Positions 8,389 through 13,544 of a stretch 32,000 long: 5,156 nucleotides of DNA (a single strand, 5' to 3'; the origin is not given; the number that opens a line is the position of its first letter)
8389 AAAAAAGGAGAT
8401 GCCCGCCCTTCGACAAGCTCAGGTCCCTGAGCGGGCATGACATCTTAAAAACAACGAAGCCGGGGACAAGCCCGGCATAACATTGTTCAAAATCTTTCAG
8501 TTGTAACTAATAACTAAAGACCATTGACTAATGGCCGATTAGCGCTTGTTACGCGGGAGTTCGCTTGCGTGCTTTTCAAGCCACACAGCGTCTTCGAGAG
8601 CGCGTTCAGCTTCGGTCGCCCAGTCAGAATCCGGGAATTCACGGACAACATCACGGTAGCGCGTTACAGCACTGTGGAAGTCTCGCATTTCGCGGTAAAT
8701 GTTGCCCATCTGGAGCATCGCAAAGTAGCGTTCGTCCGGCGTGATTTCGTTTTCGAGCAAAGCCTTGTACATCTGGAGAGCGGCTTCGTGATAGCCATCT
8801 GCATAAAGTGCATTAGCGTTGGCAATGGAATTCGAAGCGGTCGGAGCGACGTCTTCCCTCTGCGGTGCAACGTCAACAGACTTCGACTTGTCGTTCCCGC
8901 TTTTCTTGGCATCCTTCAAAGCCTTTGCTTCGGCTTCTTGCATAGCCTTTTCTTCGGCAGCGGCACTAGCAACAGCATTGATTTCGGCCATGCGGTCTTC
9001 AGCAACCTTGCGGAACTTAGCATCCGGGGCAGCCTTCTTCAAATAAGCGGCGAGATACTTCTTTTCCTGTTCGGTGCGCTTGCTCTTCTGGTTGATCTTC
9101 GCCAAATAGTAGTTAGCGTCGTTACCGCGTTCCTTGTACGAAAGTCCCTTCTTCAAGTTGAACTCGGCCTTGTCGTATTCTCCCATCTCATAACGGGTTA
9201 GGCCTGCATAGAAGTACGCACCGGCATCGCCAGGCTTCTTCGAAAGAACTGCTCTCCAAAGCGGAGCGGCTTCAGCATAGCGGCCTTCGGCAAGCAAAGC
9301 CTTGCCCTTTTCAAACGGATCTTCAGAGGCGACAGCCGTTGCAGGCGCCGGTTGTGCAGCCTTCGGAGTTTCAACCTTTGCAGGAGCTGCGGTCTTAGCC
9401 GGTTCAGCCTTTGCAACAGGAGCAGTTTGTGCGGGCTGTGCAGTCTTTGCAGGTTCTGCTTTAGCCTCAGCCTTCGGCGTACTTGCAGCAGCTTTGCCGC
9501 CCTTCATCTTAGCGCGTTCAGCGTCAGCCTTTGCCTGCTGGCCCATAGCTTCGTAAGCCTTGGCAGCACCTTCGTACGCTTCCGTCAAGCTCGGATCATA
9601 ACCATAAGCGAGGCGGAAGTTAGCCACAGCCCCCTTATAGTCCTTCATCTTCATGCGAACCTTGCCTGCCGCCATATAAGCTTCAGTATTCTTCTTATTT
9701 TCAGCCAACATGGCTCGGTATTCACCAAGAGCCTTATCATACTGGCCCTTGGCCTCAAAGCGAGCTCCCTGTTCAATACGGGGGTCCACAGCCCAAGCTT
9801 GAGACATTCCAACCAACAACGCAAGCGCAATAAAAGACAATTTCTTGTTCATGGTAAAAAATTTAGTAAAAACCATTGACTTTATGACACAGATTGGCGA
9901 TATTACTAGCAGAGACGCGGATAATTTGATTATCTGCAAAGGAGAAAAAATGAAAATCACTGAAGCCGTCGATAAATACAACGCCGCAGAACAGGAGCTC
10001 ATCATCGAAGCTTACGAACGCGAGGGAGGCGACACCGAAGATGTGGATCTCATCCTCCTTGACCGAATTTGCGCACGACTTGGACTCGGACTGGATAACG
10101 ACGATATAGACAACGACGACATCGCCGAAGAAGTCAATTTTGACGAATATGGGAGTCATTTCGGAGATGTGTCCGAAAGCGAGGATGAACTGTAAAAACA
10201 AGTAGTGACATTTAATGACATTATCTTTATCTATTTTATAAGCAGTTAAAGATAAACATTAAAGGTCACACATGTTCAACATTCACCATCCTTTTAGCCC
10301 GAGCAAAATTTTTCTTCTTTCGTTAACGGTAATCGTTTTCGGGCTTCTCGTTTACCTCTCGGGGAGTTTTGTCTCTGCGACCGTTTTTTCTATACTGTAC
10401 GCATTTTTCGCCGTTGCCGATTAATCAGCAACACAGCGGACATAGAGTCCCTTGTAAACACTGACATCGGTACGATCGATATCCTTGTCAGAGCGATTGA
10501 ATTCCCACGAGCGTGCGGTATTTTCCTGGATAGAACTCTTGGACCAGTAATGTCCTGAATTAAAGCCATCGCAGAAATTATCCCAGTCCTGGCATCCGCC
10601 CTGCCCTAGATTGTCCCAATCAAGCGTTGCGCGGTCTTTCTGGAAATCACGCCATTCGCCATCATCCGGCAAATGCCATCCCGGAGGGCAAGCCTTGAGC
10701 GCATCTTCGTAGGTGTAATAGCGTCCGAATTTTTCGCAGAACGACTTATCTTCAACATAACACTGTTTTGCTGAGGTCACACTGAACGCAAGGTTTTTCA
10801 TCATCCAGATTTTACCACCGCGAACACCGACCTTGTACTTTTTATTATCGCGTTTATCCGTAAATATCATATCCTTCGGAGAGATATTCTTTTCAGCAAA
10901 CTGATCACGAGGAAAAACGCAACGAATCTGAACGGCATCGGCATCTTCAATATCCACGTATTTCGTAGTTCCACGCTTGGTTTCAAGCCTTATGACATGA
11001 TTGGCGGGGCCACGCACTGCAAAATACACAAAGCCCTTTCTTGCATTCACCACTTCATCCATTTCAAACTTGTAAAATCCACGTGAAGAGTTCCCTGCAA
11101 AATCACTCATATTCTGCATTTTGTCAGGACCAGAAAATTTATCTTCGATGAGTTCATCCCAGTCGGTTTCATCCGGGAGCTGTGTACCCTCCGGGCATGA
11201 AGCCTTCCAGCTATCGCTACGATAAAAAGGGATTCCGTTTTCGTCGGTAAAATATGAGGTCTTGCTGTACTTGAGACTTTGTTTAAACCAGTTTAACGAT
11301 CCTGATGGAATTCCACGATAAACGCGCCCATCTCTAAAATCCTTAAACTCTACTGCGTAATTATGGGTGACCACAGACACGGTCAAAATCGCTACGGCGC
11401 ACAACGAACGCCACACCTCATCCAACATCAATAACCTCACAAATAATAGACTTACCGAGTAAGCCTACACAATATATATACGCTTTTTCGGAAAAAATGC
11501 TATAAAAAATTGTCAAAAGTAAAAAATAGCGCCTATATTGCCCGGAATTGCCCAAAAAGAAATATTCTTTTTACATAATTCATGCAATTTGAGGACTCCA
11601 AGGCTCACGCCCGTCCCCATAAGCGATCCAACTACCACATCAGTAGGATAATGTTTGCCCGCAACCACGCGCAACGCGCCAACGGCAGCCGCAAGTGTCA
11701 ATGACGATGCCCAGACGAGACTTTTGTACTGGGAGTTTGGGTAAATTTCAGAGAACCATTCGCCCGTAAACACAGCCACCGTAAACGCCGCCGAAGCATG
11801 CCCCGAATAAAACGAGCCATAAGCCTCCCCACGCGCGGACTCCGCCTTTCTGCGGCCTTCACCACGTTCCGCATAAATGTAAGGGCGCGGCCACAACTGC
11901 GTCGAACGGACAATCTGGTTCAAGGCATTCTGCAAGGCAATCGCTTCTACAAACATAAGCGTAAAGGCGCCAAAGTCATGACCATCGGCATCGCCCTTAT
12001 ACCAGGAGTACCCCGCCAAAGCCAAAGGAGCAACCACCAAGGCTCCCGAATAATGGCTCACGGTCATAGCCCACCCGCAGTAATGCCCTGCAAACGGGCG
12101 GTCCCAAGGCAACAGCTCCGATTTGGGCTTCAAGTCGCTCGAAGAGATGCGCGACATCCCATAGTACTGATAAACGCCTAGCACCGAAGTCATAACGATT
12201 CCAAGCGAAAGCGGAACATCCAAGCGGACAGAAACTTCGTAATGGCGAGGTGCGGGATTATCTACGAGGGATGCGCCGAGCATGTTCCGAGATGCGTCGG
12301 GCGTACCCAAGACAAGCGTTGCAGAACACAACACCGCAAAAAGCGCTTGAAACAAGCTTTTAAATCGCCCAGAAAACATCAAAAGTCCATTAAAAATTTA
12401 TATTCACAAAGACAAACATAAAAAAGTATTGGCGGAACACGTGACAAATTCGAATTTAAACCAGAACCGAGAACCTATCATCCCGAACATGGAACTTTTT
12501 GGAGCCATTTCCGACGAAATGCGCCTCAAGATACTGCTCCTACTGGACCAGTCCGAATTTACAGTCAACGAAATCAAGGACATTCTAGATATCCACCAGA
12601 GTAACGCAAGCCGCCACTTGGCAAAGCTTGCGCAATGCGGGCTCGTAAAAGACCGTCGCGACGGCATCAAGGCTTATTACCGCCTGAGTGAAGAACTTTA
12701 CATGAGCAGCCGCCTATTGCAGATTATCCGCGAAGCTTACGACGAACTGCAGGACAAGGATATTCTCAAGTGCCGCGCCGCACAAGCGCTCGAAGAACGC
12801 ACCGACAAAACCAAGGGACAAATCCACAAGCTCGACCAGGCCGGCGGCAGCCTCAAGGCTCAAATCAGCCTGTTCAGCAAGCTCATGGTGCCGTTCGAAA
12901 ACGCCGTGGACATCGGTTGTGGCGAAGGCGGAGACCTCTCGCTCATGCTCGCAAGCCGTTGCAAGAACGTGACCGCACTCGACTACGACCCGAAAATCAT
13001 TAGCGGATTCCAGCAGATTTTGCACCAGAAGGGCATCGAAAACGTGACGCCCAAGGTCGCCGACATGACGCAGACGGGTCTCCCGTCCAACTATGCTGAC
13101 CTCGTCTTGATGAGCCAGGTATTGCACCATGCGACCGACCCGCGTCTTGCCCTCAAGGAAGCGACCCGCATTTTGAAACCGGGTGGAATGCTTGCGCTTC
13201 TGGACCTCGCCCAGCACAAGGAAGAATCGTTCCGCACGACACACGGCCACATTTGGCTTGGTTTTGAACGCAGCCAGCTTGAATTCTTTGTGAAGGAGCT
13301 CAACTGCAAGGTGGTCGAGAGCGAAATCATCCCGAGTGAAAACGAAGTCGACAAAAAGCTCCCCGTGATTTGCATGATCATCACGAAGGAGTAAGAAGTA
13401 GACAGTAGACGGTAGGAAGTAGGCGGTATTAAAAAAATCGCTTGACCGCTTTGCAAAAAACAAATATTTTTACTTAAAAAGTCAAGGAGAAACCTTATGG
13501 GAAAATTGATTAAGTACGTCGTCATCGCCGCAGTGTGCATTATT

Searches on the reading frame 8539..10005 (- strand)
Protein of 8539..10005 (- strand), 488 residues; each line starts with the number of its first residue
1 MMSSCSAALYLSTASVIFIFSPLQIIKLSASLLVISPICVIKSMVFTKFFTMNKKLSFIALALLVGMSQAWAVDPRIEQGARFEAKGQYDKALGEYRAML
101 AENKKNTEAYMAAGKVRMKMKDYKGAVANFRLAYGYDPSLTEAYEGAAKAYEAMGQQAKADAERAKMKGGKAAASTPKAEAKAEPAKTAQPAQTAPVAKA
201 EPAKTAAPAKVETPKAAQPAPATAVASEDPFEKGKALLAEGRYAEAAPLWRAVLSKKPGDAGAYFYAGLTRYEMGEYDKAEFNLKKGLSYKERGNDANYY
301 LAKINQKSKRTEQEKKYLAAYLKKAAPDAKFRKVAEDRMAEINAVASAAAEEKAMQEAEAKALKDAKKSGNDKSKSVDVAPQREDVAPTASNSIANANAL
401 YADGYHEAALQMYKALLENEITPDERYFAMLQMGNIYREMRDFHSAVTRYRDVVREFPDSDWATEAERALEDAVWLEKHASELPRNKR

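Call 59: search_protein_families(library=padloc, proteins=[window:8539-10005:-], max_evalue=0.001)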
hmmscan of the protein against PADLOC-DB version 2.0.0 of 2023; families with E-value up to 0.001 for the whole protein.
window:8539-10005:- (488 aa): 1 family
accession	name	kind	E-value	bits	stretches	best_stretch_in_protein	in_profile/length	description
PDLC02907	TPR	-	2.2e-05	21.2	1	373-451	271-342/864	-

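Call 60: search_protein_families(library=pfam, proteins=[window:8539-10005:-], max_evalue=0.001)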
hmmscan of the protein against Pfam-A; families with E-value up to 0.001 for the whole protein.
window:8539-10005:- (488 aa): 11 families
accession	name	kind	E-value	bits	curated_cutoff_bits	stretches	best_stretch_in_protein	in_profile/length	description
PF07719.23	TPR_2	-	1.8e-12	46.8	27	0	231-259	5-33/34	Tetratricopeptide repeat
PF13428.12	TPR_14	-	2.9e-12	46.4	23.5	0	234-267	8-41/44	Tetratricopeptide repeat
PF14559.12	TPR_19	-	7.3e-12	45.9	25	2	237-282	1-46/68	Tetratricopeptide repeat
PF13432.12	TPR_16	-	3.1e-10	40.7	32.7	1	232-281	2-51/65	Tetratricopeptide repeat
PF13414.12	TPR_11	-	5.7e-10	39.2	26.8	0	234-275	1-42/42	TPR repeat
PF13174.12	TPR_6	-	4.3e-08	33.7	26.3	1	429-460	2-33/33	Tetratricopeptide repeat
PF13424.12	TPR_12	-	3e-07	31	30.1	1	232-289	15-73/77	Tetratricopeptide repeat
PF13181.12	TPR_8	-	9.1e-05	22.8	25.7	0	108-139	2-33/34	Tetratricopeptide repeat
PF13176.12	TPR_7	-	0.00025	21.4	27.9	0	429-452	1-24/36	Tetratricopeptide repeat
PF24575.1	TPR_Slam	-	0.00031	21.6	35.2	0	79-127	53-101/104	Surface lipoprotein assembly modifier, N-terminal TPR repeats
PF13431.12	TPR_17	-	0.0006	20.3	24.4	0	250-281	2-33/34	Tetratricopeptide repeat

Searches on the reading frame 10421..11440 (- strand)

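Call 59: search_protein_families(library=padloc, proteins=[window:10421-11440:-], max_evalue=0.001)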
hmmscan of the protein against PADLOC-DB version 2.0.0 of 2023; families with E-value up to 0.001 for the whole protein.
window:10421-11440:- (339 aa): 0 families

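Call 60: search_protein_families(library=pfam, proteins=[window:10421-11440:-], max_evalue=0.001)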
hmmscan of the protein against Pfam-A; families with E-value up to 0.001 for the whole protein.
window:10421-11440:- (339 aa): 1 family
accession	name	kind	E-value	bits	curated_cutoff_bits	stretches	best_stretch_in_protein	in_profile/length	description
PF09603.15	Fib_succ_major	-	1.2e-12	49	33.9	1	208-267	4-82/187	Fibrobacter succinogenes major domain (Fib_succ_major)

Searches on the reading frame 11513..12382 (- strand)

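Call 59: search_protein_families(library=padloc, proteins=[window:11513-12382:-], max_evalue=0.001)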
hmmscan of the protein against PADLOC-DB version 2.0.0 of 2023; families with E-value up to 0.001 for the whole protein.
window:11513-12382:- (289 aa): 0 families

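Call 60: search_protein_families(library=pfam, proteins=[window:11513-12382:-], max_evalue=0.001)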
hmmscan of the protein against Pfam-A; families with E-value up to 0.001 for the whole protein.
window:11513-12382:- (289 aa): 2 families
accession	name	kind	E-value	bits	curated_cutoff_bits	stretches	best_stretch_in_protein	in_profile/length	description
PF01569.27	PAP2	-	1.2e-20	74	27.2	1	142-268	3-126/130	PAP2 superfamily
PF14360.12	PAP2_C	-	0.00014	22.8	27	1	192-258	7-67/74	PAP2 superfamily C-terminal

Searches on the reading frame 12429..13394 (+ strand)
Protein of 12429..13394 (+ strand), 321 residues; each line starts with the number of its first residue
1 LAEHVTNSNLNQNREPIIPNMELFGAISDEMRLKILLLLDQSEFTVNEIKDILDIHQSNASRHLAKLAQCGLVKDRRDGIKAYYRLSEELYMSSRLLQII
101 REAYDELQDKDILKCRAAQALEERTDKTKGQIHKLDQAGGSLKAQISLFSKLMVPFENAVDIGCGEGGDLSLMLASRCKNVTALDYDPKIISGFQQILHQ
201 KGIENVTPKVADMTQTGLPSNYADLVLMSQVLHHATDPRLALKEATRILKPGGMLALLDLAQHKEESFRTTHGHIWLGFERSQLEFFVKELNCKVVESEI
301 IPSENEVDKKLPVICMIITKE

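Call 59: search_protein_families(library=padloc, proteins=[window:12429-13394:+], max_evalue=0.001)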
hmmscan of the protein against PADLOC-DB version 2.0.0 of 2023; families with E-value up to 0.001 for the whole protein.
window:12429-13394:+ (321 aa): 14 families
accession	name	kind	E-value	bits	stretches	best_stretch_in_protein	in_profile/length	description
PDLC04134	mad2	-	2.5e-18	64.2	1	154-302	290-426/492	mads_2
PDLC01720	Csa3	-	5e-17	60.5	1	20-106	15-108/118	Csa3_1_CAS-I-II-III-IV-V-VI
PDLC01438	Csa3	-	5.3e-14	50.9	1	21-122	139-236/305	"CAS-I,CAS-II,CAS-III,CAS-IV,CAS-V,CAS-VI; associated_signaling"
PDLC04368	PDC-M05A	-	1e-07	30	1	33-102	19-88/201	-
PDLC04369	PDC-M05A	-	6.1e-06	24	1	22-109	8-94/201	-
PDLC01857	CARF3--CARF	-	3.7e-05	21.4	1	29-84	130-184/201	-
PDLC01268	CasR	-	5e-05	21.3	1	27-81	122-175/179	"CAS-I,CAS-II,CAS-III,CAS-IV,CAS-V,CAS-VI; associated_signaling"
PDLC01879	CARF3--CARF_TM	-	5.5e-05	20.9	1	15-88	141-211/222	-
PDLC01044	Csa3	-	0.0002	19.3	1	29-86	135-186/194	Type I-A associated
PDLC01863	CARF3--CARF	-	0.00025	18.8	1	27-76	117-165/182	-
PDLC01858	CARF3--CARF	-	0.00026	19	1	29-83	143-197/204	-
PDLC01434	CasR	-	0.00032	18.6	1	27-76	126-174/191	"CAS-I,CAS-II,CAS-III,CAS-IV,CAS-V,CAS-VI; associated_signaling"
PDLC01848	CARF3--CARF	-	0.00038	18.2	1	26-77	133-183/197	-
PDLC01852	CARF3--CARF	-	0.00074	17.5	0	19-79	133-193/208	-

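Call 60: search_protein_families(library=pfam, proteins=[window:12429-13394:+], max_evalue=0.001)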
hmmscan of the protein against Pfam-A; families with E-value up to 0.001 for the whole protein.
window:12429-13394:+ (321 aa): 16 families
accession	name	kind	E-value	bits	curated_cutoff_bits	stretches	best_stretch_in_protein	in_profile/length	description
PF08241.18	Methyltransf_11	-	2.7e-21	76.4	21.2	1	160-256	1-94/95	Methyltransferase domain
PF13649.12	Methyltransf_25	-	1.6e-17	64.4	27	1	160-253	2-97/97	Methyltransferase domain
PF13847.12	Methyltransf_31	-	4.3e-17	62.6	27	1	158-261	6-113/145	Methyltransferase domain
PF08242.18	Methyltransf_12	-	2.6e-15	57.4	30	1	160-255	1-98/98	Methyltransferase domain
PF13489.12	Methyltransf_23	-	6.5e-14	52.4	27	1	149-296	16-162/164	Methyltransferase domain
PF01022.26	HTH_5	-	5.2e-12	45.9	22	1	29-74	1-46/47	Bacterial regulatory protein, arsR family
PF12840.13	HTH_20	-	6.9e-10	39.2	27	1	28-74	2-49/51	Helix-turn-helix domain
PF01209.24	Ubie_methyltran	-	5e-09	36.3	20.1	1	157-271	49-165/233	ubiE/COQ5 methyltransferase family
PF03848.20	TehB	-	6.3e-07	29.4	20.4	1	158-234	33-107/193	Tellurite resistance protein TehB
PF12802.13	MarR_2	-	1.2e-06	29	27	1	35-78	10-58/61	MarR family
PF00891.24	Methyltransf_2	-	4.9e-06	26.5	22.3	1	148-263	55-170/210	O-methyltransferase domain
PF07021.18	MetW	-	1.5e-05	25.2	21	1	150-249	8-102/193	Methionine biosynthesis protein MetW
PF05175.20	MTS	-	2.5e-05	24.4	23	1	150-258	25-139/170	Methyltransferase small domain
PF01978.25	TrmB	-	2.9e-05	24.3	25.6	1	37-85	16-63/68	Sugar-specific transcriptional regulator TrmB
PF09339.16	HTH_IclR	-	0.00063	19.9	22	0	35-74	8-49/52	IclR helix-turn-helix domain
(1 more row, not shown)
